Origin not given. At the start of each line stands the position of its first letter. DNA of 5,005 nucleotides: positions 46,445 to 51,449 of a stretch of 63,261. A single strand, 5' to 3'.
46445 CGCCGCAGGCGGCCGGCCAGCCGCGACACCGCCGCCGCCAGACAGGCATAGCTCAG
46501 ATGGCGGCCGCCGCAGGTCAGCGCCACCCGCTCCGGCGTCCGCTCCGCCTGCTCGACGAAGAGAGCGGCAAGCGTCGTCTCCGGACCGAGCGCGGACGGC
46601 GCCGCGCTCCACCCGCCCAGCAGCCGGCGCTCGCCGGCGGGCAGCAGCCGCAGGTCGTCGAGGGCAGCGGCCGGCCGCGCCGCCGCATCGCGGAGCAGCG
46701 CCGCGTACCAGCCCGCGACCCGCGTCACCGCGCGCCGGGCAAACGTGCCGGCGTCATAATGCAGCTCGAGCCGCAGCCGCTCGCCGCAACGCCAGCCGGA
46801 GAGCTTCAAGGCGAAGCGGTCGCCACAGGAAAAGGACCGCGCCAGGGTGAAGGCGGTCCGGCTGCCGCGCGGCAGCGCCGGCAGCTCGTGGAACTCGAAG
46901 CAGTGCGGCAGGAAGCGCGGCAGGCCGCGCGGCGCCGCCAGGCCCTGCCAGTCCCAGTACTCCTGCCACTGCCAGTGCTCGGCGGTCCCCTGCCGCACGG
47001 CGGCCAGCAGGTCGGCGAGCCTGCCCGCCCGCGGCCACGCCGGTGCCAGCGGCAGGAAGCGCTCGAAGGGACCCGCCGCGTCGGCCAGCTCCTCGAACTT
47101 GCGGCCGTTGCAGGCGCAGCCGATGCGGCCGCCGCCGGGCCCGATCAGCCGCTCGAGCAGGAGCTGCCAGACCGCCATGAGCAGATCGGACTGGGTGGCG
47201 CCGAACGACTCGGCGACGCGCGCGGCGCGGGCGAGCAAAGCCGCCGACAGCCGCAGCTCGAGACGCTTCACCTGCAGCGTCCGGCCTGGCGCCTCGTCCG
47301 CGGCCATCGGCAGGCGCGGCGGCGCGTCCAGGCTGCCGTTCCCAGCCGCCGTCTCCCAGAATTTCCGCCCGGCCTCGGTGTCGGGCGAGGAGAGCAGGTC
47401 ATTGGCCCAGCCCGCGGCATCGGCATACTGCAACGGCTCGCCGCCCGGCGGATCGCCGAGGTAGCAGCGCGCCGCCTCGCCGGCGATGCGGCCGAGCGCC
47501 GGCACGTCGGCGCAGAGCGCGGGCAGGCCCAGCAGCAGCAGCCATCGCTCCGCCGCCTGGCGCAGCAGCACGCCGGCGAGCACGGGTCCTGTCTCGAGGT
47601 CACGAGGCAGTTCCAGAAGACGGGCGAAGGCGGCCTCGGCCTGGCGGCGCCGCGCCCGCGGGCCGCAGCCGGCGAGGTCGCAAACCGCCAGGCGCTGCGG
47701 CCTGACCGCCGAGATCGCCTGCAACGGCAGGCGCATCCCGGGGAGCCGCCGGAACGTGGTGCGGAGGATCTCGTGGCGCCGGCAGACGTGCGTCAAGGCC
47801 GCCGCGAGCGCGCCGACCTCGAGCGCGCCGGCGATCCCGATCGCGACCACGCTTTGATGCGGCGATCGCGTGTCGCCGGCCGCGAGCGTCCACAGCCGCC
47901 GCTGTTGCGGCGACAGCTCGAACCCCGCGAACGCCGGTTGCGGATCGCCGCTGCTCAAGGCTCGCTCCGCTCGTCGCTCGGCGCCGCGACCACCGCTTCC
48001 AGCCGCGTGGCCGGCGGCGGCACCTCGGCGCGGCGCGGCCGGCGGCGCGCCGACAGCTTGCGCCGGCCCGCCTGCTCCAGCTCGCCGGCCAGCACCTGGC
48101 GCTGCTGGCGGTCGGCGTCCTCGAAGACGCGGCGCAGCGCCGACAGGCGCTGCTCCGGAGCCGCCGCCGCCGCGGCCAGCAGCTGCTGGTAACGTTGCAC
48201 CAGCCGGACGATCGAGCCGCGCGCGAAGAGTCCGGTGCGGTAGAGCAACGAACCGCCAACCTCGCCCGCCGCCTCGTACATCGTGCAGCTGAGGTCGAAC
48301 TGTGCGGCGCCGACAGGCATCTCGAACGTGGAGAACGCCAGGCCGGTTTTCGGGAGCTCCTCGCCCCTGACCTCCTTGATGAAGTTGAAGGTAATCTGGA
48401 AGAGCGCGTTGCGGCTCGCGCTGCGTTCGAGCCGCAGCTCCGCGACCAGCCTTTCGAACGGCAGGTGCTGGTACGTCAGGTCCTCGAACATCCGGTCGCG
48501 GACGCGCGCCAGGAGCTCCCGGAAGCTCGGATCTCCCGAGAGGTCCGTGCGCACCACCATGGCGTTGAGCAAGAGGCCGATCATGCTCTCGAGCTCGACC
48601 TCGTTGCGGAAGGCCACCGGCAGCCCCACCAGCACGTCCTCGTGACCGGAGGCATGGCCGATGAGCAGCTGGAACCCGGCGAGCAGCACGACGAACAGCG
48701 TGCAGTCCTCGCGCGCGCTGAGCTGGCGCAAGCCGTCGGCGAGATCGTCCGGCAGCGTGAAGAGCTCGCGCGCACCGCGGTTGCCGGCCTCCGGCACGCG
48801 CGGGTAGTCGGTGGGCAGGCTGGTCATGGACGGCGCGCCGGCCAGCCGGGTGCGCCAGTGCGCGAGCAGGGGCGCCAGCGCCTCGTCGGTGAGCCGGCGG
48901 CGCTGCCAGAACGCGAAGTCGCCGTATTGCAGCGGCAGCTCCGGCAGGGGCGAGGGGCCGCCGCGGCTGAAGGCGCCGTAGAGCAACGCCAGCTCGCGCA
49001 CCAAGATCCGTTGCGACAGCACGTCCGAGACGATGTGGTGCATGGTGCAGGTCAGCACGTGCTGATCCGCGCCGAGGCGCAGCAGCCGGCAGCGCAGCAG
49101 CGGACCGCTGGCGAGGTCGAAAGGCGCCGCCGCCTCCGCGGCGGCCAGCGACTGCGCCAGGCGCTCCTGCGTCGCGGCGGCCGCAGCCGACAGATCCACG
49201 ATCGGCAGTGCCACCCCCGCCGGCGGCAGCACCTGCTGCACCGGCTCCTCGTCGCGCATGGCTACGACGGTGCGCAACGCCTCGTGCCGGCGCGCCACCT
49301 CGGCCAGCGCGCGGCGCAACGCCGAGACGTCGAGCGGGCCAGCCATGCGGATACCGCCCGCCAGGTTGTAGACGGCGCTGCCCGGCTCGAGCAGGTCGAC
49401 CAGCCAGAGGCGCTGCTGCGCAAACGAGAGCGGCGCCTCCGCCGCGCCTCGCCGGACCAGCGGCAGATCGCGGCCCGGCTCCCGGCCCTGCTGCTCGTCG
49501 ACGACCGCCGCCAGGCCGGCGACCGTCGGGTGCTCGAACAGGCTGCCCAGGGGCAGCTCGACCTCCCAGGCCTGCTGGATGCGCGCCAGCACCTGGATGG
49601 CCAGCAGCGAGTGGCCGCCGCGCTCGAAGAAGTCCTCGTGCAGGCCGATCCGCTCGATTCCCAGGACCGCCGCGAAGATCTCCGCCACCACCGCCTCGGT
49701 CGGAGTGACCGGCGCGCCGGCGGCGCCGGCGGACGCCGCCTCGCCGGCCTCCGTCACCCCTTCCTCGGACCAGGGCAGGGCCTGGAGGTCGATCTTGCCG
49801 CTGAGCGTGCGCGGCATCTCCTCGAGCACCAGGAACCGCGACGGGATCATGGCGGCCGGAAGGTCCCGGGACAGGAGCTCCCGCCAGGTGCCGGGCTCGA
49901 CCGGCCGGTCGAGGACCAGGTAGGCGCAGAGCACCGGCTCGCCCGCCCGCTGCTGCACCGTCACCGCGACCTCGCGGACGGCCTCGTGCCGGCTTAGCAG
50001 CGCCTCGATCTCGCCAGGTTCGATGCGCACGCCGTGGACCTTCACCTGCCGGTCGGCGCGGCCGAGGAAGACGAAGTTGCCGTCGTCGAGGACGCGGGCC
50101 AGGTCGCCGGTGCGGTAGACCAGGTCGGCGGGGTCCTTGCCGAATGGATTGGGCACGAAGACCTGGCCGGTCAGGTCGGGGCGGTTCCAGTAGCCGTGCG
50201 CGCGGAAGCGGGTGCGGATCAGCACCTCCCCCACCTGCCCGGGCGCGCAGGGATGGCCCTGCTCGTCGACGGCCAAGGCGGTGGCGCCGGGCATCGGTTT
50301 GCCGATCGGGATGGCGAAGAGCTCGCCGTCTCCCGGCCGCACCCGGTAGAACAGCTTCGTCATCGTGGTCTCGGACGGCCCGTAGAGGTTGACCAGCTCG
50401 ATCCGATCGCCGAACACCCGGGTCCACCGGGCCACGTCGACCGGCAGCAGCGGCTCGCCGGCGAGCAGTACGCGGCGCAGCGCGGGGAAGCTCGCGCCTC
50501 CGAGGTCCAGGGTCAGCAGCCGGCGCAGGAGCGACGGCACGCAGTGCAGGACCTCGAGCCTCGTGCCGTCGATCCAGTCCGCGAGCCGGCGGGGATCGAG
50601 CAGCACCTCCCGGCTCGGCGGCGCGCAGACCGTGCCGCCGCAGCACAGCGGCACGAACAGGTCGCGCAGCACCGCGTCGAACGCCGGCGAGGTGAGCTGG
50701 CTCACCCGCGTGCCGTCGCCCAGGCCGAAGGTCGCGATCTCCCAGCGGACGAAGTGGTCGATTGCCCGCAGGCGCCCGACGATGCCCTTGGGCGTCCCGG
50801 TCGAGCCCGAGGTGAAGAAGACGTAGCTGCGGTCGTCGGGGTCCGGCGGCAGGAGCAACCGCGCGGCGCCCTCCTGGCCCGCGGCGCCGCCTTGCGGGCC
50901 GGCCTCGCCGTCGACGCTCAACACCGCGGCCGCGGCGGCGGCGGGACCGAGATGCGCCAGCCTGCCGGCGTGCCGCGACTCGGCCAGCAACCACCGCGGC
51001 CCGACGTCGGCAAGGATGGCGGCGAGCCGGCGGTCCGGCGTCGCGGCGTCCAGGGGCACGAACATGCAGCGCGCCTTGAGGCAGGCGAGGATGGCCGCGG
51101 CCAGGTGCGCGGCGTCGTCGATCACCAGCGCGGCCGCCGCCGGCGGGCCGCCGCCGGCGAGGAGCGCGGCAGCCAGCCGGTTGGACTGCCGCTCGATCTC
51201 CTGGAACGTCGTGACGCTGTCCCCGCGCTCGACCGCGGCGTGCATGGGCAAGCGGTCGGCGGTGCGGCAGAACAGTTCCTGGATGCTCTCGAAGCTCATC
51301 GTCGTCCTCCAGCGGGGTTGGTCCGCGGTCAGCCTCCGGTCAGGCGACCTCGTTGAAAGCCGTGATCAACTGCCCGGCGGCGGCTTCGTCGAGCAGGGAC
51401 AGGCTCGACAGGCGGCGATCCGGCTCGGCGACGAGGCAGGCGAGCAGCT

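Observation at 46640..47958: Condensation-like domain without the catalytic His motif (C*), placed directly after another protein's terminal C domain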

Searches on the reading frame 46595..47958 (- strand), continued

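Call 58: find_related_loci(query=A3, collection=genome_contigs, flank=10000)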
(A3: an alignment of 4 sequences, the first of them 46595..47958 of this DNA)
Query A3 (454 aa) in genome_contigs; peptide patterns used: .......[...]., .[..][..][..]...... (x = any residue, [..] = any of these).
600 stretches matched a pattern (row limit reached: there are more); 570 encode a relative of the query (tblastn E <= 1e-3); the best 80 are kept; 80 distinct loci.
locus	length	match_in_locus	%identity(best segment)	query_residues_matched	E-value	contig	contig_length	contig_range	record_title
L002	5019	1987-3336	34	3-447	1e-74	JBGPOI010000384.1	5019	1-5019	MAG: Candidatus Binatia bacterium isolate OBJ_0618_7090110_195 k141_953311_length_5019_cov_30.0996, whole genome shotgun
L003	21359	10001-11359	30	7-454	3e-73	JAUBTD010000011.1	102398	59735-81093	Microcoleus sp. F10-A1 NODE_36_length_102398_cov_34.079729, whole genome shotgun sequence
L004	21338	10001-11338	34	7-447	2e-78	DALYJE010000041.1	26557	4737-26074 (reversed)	MAG TPA_asm: Coleofasciculaceae cyanobacterium CTOTU46609 NODE_160_length_26557_cov_5.623576, whole genome shotgun seque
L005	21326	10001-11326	32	10-451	2e-70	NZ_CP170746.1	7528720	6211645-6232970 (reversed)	Chlorogloeopsis fritschii PCC 6912 chromosome, complete genome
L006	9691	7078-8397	31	12-447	2e-70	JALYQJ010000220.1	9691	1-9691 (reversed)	MAG: Acidobacteriota bacterium isolate MDV bin60 SD1454-56_k127_1486249, whole genome shotgun sequence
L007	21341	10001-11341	30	12-448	4e-68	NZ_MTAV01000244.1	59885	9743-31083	Nostoc sp. T09 NODE_534_length_59825_cov_110.603508, whole genome shotgun sequence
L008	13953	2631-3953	31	12-447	2e-73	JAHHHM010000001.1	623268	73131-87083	MAG: Microcoleus vaginatus WJT46-NPBG5 scaffold_18_c2, whole genome shotgun sequence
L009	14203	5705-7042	33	12-447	2e-67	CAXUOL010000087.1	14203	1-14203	MAG TPA_asm: uncultured Nostoc sp. isolate public_SRR14722285_metawrap_bin.1 genome assembly, contig: public_SRR14722285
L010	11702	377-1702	31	10-445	3e-66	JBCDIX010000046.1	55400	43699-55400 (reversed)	MAG: Cyanobacteria bacterium P01_H01_bin.21 k141_3141955_length_55400_cov_16.0081, whole genome shotgun sequence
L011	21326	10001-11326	32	10-447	5e-65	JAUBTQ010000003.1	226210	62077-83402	Microcoleus sp. BROC3 NODE_20_length_226210_cov_21.263606, whole genome shotgun sequence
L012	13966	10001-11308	32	9-447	9e-66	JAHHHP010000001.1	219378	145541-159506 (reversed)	MAG: Myxacorys chilensis ATA2-1-KO14 scaffold_14_c1, whole genome shotgun sequence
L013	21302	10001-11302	31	12-448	5e-64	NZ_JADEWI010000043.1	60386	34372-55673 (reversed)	Nostoc sp. LEGE 06077 NODE_91_length_60386_cov_23.9314, whole genome shotgun sequence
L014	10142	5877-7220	35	4-451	6e-63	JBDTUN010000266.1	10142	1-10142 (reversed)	MAG: Acidobacteriota bacterium isolate cluster3_bin.45 NODE_30391_length_10142_cov_6.785169, whole genome shotgun sequen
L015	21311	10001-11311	33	5-447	7e-62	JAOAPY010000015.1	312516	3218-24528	MAG: Acidobacteria bacterium isolate RYN_26 scaffold_4442111, whole genome shotgun sequence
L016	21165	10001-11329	32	4-447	2e-61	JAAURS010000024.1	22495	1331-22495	MAG: Acaryochloridaceae cyanobacterium RU_4_10 NODE_900_length_22495_cov_2.814422, whole genome shotgun sequence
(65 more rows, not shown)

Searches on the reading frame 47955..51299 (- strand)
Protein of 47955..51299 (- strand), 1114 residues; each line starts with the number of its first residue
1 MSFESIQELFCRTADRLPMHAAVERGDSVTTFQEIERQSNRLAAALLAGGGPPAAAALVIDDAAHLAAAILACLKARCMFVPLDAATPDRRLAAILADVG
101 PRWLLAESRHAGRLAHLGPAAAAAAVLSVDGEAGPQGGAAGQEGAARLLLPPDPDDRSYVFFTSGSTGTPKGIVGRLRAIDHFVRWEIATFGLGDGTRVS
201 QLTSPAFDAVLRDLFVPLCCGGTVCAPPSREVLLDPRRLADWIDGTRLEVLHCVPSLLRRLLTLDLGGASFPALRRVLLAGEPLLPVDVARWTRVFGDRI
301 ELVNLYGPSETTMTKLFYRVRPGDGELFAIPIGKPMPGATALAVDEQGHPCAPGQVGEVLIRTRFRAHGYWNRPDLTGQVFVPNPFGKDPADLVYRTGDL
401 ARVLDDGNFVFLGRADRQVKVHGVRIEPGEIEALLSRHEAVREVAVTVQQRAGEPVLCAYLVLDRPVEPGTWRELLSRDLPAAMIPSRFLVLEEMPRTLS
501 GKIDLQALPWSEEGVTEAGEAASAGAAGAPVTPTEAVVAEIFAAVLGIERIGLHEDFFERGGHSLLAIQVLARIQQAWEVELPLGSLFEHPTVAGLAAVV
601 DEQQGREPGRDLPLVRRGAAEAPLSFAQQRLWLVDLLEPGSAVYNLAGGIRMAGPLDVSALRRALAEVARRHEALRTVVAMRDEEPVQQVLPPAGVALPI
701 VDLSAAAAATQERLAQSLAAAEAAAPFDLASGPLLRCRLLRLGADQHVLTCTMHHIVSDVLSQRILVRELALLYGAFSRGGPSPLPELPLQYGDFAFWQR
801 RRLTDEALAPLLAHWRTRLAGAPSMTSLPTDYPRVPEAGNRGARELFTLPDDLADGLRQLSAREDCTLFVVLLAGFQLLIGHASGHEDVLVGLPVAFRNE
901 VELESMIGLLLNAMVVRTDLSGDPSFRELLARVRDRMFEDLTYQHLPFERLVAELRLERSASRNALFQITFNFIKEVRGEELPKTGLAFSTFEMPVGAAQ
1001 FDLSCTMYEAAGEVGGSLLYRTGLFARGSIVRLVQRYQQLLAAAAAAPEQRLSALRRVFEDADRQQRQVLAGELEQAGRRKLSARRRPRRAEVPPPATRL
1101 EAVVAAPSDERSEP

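Call 8: search_protein_families(library=pfam, proteins=[window:47955-51299:-], max_evalue=0.01)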
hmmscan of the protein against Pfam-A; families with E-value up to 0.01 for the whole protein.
window:47955-51299:- (1114 aa): 4 families
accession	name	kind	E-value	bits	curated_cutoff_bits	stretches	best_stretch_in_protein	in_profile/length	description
PF00668.25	Condensation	-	2.9e-91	306.9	30.6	1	621-1060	4-449/456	Condensation domain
PF00501.34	AMP-binding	-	5.6e-63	213.5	29.9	1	12-371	3-384/384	AMP-binding enzyme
PF00550.31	PP-binding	-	7e-15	55.5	20.8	1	537-599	2-66/67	Phosphopantetheine attachment site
PF13193.12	AMP-binding_C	-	9.9e-09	36.4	24.5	1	430-502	1-76/76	AMP-binding enzyme C-terminal domain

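Call 23: search_protein_families(library=ncbifam, proteins=[window:47955-51299:-], max_evalue=0.00001)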
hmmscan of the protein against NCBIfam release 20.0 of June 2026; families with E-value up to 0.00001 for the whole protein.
window:47955-51299:- (1114 aa): 95 families (the best 25 are shown)
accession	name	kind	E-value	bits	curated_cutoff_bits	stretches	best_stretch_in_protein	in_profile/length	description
NF004282.0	PRK05691.1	subfamily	4.2e-199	663.6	4090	1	7-1075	1134-2182/4334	non-ribosomal peptide synthase/polyketide synthase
NF047350.1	aureusi_NRPS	equivalog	1.5e-132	443.4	2500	1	5-1046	414-1399/2373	aureusimine non-ribosomal peptide synthetase AusA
NF038078.1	NRPS_MxcG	equivalog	1.2e-125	420.4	2300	2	6-604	458-1045/1442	myxochelin non-ribosomal peptide synthetase MxcG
TIGR01733.1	AA-adenyl-dom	subfamily_domain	3.2e-107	358.9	317.4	1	31-446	1-409/409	amino acid adenylation domain-containing protein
NF041803.1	NRPS_SolG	exception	5.1e-99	332.3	2200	1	8-598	565-1153/1163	solanimycin non-ribosomal peptide synthetase SolG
TIGR03443.1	alpha_am_amid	equivalog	4.1e-83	279.6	1030.1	3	154-464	414-750/1390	L-aminoadipate-semialdehyde dehydrogenase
NF007605.2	PRK10252.1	equivalog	2.2e-79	267.3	2400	2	7-605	457-1046/1292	enterobactin non-ribosomal peptide synthetase EntF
NF003417.0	PRK04813.1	subfamily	1.8e-52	178.6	476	1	12-508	11-499/505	D-alanine--poly(phosphoribitol) ligase subunit DltA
TIGR01734.1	D-ala-DACP-lig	equivalog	7.1e-51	173.3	559.85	1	12-508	8-498/504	D-alanine--poly(phosphoribitol) ligase subunit DltA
NF004837.0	PRK06187.1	subfamily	1.9e-49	168.3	476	1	5-508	9-518/531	long-chain-fatty-acid--CoA ligase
TIGR03098.1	ligase_PEP_1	hypoth_equivalog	1.6e-42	145.7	592.35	1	6-508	2-514/517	acyl-CoA ligase (AMP-forming), exosortase A system-associated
NF006754.0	PRK09274.1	equivalog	2e-34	118.7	478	1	28-459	40-489/555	fatty acid CoA ligase family protein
NF005858.0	PRK07787.1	subfamily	2.5e-34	118.5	575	1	18-508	15-468/471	acyl-CoA synthetase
NF053567.1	HBDA_AROS1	equivalog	2e-33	115.6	1000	1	19-504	29-511/523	3-hydroxybenzoate--CoA ligase HbdA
NF005702.0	PRK07514.1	subfamily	5.4e-32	110.8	558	1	22-506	21-494/506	malonyl-CoA synthase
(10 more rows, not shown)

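Call 31: search_solved_structures(query=window:47955-51299:-, max_evalue=1e-20)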
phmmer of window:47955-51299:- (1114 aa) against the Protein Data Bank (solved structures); distinct sequences matched with E-value up to 1e-20: 102 (the best 60 are shown).
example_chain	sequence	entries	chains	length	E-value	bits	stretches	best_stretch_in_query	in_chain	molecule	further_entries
6mfz_A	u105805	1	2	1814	5.9e-206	689.9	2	6-1065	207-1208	Linear gramicidin synthase subunit A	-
9be3_A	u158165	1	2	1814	1.2e-205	688.9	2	6-1064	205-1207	Linear gramicidin synthase subunit A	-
9meh_A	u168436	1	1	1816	1.2e-205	688.9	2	6-1064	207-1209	Linear gramicidin synthase subunit A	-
9be4_A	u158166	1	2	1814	4.4e-205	687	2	6-1064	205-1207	Linear gramicidin synthase subunit A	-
6mfy_A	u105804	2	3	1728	8.9e-190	636.3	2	6-1065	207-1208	Linear gramicidin synthase subunit A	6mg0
5u89_A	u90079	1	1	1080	3.5e-168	564.8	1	4-1053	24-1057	Amino acid adenylation domain protein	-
6p1j_A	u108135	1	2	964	3.8e-164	551.5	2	621-1059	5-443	Txo2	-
6oyf_A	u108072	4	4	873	2.1e-148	499.4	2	621-1055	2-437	Txo1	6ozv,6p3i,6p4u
8xjz_C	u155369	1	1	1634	2.3e-146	492.6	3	615-1056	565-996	Peptide synthetase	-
9lcp_A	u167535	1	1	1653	6e-130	438.2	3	27-602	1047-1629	PvdL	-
9lcq_A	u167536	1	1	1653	1.2e-129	437.2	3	27-602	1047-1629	PvdL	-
9lco_A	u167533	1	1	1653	2.4e-129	436.2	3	27-602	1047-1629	PvdL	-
6mfw_A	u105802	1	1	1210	3.4e-123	415.9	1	6-1053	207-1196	Linear gramicidin synthase subunit A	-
6mfx_A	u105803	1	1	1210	3.3e-122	412.6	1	6-1053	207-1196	Linear gramicidin synthase subunit A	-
9up2_A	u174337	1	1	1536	2.1e-114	386.8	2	27-601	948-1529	PvdL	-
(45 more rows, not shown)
